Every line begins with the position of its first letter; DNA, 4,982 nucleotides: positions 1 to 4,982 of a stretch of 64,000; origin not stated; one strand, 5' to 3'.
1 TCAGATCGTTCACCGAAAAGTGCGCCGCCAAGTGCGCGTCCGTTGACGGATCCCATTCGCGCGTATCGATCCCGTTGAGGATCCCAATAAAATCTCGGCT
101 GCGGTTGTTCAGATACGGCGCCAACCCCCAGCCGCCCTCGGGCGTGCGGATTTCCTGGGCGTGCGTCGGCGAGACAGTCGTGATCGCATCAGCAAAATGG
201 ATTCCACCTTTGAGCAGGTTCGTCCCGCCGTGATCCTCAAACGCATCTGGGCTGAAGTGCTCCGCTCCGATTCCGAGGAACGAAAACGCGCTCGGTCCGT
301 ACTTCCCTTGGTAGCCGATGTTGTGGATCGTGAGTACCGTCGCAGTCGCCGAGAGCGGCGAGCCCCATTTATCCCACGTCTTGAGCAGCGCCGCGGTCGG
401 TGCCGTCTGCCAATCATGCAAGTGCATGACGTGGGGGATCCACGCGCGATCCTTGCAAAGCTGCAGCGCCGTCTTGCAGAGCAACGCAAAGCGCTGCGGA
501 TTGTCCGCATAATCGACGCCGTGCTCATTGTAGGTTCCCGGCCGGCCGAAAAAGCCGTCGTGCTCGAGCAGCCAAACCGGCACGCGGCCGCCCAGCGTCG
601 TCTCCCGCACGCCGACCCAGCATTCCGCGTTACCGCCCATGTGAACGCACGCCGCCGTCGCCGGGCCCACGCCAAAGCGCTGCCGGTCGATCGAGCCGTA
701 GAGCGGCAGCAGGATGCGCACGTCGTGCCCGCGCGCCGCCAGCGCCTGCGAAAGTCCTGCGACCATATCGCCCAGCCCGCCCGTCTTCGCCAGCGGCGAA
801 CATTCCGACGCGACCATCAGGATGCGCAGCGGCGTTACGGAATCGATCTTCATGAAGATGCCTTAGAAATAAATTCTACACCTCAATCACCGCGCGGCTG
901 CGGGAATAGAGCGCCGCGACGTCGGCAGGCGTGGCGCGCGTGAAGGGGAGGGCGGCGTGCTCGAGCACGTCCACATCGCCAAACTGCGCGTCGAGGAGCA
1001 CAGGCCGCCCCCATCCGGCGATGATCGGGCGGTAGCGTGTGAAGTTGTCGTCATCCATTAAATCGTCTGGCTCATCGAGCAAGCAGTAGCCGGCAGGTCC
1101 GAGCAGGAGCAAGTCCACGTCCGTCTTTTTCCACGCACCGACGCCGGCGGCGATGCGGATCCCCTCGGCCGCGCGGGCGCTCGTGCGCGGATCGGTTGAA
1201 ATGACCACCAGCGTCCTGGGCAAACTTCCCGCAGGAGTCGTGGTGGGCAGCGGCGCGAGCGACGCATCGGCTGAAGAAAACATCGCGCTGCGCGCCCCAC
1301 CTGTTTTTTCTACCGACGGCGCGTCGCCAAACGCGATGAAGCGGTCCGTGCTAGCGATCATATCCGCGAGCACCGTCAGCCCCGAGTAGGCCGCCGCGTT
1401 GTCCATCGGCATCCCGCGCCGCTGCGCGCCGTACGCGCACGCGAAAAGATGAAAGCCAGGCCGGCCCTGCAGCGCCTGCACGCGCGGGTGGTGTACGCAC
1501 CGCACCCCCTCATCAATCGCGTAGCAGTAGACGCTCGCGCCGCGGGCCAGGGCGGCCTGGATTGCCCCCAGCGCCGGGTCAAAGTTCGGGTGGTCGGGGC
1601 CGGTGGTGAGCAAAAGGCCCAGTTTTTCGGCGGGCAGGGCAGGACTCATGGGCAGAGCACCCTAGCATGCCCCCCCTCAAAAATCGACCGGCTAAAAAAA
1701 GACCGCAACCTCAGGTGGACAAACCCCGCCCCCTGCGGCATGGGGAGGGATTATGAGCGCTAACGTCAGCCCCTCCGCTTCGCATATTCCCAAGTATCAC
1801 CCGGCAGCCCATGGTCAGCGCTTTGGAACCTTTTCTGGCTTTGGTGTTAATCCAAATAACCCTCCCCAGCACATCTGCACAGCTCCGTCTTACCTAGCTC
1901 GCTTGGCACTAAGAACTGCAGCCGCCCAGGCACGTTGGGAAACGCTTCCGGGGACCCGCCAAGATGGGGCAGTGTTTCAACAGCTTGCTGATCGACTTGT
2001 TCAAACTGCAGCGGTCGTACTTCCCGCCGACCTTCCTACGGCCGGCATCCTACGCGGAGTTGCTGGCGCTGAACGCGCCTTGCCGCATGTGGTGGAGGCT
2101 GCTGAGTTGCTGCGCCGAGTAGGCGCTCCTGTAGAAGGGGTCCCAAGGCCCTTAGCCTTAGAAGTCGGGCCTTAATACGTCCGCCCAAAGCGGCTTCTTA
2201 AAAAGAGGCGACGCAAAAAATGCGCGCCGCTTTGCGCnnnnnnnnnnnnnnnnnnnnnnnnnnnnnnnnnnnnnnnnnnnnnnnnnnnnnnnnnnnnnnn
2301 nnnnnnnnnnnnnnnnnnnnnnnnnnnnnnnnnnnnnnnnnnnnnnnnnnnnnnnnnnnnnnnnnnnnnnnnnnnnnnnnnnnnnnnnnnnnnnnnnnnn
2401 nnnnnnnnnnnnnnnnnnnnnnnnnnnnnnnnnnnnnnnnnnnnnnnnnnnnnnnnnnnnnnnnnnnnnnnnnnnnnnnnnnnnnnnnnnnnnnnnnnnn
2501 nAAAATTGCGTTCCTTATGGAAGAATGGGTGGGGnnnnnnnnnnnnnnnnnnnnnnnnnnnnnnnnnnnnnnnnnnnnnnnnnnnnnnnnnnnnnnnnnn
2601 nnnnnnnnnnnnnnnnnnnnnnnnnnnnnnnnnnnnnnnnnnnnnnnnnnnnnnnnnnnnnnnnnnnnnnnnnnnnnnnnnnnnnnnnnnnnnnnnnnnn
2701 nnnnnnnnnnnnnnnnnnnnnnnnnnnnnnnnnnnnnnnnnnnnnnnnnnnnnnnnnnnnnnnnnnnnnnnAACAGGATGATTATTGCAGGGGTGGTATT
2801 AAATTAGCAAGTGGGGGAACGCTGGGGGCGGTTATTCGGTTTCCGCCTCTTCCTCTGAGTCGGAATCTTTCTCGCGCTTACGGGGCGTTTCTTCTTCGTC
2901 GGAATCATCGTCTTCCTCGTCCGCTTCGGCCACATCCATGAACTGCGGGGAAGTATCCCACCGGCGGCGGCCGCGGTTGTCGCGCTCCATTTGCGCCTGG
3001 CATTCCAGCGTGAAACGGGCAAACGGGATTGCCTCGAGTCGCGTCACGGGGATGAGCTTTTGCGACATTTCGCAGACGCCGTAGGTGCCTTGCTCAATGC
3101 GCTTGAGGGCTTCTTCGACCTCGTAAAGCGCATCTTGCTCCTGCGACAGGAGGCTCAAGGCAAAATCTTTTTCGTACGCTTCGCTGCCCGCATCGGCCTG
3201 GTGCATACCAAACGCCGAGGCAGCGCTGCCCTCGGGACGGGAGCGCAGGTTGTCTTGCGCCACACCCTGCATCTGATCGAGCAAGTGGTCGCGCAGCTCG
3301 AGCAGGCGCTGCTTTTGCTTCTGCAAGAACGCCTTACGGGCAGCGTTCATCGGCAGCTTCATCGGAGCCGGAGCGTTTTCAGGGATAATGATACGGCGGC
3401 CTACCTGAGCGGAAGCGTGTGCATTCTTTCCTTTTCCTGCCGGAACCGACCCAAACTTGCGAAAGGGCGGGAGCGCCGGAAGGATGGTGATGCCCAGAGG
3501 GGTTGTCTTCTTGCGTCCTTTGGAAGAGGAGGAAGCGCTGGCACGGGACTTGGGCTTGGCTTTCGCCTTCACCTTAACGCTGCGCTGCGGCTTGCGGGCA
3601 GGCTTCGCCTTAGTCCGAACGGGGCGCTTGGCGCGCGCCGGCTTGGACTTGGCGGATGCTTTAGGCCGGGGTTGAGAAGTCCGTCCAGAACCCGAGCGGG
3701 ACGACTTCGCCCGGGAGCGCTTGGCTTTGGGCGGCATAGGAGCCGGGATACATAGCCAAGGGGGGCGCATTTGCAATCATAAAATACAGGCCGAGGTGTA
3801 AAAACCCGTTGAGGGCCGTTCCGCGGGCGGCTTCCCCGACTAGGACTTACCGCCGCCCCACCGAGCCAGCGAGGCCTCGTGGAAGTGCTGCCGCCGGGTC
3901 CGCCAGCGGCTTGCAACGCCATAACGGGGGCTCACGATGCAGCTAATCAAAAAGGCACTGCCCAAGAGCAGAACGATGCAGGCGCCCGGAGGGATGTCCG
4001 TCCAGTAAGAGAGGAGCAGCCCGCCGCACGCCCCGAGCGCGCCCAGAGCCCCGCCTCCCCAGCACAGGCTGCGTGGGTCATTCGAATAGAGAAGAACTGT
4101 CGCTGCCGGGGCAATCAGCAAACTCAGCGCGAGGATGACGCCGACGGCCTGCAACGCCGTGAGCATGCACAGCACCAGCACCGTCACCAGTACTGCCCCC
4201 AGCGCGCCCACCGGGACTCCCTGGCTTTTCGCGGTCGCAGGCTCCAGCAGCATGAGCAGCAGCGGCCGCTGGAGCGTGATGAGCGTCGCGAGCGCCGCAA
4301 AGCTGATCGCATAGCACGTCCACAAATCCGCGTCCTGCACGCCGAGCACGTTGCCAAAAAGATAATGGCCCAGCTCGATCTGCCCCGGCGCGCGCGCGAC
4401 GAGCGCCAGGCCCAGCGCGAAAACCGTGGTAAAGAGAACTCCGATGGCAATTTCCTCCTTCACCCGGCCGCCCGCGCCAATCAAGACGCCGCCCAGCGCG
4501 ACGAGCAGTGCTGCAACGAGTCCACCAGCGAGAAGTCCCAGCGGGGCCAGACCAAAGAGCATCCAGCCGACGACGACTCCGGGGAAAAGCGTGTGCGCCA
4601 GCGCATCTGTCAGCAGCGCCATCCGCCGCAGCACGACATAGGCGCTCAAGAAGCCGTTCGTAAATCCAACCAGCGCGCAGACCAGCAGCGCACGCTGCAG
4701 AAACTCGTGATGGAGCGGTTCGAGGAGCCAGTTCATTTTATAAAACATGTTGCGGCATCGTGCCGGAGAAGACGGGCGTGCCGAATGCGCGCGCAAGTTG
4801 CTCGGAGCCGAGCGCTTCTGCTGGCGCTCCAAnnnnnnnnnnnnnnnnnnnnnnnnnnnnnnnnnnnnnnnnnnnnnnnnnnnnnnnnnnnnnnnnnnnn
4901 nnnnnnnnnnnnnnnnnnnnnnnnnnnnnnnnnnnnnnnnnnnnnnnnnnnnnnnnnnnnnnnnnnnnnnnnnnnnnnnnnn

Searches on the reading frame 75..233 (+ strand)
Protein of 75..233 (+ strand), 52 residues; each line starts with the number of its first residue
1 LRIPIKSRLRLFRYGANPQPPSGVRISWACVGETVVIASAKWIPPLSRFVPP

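Call 46: search_protein_families(library=pfam, alignment_id=A1, max_evalue=1)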
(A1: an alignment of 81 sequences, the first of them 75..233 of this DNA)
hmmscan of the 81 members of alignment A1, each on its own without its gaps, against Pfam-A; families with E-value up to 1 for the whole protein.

A. member 1, window:75-233:+ (52 aa): 0 families

B. families by the number of members that match (of 81 scanned): 10 families
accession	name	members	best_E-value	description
PF04384.18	Fe-S_assembly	1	1.3e-27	Iron-sulphur cluster assembly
PF00403.32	HMA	1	1.1e-09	Heavy-metal-associated domain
PF03535.18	Paxillin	1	0.012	Paxillin family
PF00391.29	PEP-utilizers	1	0.013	PEP-utilising enzyme, mobile domain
PF13061.11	DUF3923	1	0.021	Protein of unknown function (DUF3923)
PF21218.2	Fpg-like_C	1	0.14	Formamidopyrimidine-DNA glycosylase-like, C-terminal domain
PF06611.17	DUF1145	1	0.23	Protein of unknown function (DUF1145)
PF14341.11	PilX_N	1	0.25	PilX N-terminal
PF03708.19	Avian_gp85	1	0.35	Avian retrovirus envelope protein, gp85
PF08138.16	Sex_peptide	1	0.5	Sex peptide (SP) family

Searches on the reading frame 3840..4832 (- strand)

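Call 13: search_protein_families(library=pfam, proteins=[window:3840-4832:-], max_evalue=0.01)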
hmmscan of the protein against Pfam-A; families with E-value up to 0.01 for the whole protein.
window:3840-4832:- (330 aa): 2 families
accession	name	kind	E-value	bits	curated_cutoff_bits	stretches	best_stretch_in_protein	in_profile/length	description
PF00950.22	ABC-3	-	6.2e-60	203.3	20.1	1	42-300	2-257/258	ABC 3 transport family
PF01032.23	FecCD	-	0.00019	21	26.5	1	77-296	88-306/311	FecCD transport family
